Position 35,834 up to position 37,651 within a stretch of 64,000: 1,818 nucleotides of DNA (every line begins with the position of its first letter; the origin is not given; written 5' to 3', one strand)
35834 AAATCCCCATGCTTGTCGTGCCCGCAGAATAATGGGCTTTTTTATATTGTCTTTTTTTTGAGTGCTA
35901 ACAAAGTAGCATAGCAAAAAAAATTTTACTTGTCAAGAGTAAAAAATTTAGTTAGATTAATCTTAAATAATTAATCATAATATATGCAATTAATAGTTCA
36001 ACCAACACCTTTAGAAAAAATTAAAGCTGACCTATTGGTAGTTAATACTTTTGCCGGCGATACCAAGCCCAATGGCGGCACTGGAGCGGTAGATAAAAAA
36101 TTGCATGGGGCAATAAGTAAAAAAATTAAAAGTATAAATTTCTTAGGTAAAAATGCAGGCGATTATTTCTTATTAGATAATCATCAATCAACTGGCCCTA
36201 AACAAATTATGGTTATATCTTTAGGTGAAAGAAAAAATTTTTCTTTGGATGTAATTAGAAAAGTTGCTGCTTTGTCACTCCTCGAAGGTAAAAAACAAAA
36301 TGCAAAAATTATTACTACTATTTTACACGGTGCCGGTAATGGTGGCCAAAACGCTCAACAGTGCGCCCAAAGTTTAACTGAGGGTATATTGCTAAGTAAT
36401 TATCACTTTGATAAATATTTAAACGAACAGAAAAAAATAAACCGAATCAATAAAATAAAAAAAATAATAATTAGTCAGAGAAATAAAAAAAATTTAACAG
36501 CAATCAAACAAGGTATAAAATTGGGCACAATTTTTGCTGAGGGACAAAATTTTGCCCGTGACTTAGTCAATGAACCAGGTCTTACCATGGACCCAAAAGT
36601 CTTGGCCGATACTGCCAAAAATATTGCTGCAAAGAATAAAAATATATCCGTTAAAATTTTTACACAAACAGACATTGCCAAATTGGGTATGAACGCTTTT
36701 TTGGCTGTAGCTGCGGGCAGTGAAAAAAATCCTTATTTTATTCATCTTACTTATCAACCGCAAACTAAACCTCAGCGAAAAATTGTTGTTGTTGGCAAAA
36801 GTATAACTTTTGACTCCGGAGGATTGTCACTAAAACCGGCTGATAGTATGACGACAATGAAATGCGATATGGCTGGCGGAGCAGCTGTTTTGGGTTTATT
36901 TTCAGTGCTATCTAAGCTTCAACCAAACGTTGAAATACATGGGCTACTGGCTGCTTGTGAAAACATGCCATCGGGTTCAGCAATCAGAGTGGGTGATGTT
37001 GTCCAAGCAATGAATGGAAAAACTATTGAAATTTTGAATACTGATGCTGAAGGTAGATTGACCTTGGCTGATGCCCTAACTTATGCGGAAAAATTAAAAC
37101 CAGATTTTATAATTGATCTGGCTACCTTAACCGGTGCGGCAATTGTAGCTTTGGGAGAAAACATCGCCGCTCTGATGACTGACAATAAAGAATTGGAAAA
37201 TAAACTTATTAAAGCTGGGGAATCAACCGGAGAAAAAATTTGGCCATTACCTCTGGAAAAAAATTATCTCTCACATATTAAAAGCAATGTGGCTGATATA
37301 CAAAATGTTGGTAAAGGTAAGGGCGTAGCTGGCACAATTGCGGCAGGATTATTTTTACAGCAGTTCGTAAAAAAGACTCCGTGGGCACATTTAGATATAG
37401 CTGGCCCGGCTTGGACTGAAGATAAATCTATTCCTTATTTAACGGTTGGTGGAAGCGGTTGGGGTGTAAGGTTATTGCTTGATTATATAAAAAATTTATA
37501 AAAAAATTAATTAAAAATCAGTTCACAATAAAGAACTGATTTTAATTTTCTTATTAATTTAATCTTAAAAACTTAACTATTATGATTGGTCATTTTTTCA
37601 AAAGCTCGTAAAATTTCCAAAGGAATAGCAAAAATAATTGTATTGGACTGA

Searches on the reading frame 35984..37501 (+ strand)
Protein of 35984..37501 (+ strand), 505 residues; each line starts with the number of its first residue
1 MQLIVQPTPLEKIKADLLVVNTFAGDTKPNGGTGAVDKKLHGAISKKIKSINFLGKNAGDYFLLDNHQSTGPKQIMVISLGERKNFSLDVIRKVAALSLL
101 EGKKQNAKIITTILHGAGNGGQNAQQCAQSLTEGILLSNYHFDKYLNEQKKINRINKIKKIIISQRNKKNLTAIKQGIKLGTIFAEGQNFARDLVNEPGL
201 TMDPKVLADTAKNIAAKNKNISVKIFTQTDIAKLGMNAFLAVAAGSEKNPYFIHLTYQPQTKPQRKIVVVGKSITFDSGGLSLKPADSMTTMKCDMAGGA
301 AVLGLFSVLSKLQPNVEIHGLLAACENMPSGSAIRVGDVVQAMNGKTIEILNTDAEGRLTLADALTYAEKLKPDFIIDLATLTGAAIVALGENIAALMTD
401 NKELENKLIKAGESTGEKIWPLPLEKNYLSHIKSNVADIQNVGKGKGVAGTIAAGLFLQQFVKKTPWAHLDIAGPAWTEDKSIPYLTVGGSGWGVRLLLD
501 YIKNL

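Call 73: search_protein_families(library=pfam, proteins=[window:35984-37501:+], max_evalue=0.001)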
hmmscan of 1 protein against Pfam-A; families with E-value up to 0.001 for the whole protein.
window:35984-37501:+ (505 aa): 2 families
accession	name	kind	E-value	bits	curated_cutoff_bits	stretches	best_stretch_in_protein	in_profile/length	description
PF00883.26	Peptidase_M17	-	1.5e-124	415.8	25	1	189-498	1-309/310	Cytosol aminopeptidase family, catalytic domain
PF02789.23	Peptidase_M17_N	-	2.7e-13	50.4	23.4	1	19-147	1-127/129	Cytosol aminopeptidase family, N-terminal domain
